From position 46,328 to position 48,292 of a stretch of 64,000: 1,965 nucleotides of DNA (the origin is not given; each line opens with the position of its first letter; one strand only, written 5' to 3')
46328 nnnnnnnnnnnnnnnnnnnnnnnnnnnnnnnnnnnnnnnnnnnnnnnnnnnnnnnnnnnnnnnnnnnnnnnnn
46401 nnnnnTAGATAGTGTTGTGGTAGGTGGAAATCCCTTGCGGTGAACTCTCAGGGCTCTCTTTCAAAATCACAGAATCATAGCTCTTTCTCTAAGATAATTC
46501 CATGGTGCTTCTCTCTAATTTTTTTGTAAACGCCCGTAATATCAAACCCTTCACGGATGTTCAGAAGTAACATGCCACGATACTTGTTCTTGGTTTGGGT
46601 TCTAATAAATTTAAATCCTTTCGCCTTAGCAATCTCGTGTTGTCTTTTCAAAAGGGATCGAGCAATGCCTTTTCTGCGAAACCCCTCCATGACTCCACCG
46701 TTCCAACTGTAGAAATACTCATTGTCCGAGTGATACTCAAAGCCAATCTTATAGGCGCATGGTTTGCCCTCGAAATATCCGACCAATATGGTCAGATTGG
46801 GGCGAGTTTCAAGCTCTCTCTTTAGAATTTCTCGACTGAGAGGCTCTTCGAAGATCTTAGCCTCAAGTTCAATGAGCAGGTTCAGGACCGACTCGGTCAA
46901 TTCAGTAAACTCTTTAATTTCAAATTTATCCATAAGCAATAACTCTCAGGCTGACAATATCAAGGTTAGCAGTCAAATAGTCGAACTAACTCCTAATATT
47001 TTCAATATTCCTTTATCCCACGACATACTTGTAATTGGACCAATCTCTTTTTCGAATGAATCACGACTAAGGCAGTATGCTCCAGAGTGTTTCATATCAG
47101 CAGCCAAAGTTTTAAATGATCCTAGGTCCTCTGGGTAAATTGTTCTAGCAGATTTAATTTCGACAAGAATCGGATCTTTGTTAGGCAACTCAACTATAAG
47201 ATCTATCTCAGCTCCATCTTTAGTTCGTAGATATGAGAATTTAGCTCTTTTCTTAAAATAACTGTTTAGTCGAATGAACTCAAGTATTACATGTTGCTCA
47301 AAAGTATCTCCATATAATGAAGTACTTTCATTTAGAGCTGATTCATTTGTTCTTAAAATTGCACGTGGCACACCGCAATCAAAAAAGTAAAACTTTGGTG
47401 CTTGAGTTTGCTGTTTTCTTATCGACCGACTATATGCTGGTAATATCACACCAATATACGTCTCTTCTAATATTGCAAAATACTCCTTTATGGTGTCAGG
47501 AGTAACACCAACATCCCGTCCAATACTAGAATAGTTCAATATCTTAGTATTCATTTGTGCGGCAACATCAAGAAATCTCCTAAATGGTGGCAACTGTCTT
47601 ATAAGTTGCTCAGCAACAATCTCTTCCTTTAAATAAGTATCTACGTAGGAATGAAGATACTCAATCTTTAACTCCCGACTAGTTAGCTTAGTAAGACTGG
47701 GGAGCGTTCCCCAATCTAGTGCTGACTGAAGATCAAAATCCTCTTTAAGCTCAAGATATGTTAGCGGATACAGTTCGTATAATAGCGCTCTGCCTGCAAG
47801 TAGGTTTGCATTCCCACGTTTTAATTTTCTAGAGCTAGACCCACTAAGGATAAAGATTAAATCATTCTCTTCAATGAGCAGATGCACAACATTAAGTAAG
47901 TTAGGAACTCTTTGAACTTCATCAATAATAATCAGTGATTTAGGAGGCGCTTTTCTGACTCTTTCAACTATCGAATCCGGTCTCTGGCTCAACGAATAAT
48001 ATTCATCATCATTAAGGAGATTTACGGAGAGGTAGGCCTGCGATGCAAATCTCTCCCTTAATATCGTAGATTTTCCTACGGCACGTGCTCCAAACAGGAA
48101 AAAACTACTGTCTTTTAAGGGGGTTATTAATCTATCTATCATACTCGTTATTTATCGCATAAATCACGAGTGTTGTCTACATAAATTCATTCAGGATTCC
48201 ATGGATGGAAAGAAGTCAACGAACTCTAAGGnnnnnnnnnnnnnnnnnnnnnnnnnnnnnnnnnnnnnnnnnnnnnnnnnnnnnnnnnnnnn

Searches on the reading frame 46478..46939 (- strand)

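Call 20: search_protein_families(library=pfam, proteins=[window:46478-46939:-], max_evalue=0.1)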
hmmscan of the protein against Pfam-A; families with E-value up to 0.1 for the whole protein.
window:46478-46939:- (154 aa): 3 families
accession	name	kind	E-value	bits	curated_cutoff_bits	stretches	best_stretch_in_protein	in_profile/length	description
PF00583.31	Acetyltransf_1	-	1.6e-06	28.9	20.7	1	23-115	5-99/116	Acetyltransferase (GNAT) family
PF13508.13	Acetyltransf_7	-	0.0007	20.4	27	1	50-114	4-67/84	Acetyltransferase (GNAT) domain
PF13480.13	Acetyltransf_6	-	0.014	16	22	1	28-110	48-130/143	Acetyltransferase (GNAT) domain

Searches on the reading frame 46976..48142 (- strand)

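Call 20: search_protein_families(library=pfam, proteins=[window:46976-48142:-], max_evalue=0.1)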
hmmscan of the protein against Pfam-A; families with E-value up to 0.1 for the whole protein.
window:46976-48142:- (389 aa): 5 families
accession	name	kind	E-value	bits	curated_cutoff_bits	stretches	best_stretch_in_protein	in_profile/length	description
PF13635.12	DUF4143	-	1.4e-34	119.6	28.1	1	175-331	4-159/160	Domain of unknown function (DUF4143)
PF13173.12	AAA_14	-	3.6e-23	82.4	27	1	14-132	5-128/129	AAA domain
PF13401.12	AAA_22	-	0.00062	20.5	27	1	61-103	78-124/130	AAA domain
PF01637.24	ATPase_2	-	0.0012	19.1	33.2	0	57-129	100-184/225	ATPase domain predominantly from Archaea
PF07184.16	CTV_P33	-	0.08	12.4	25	0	173-233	9-69/303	Citrus tristeza virus P33 protein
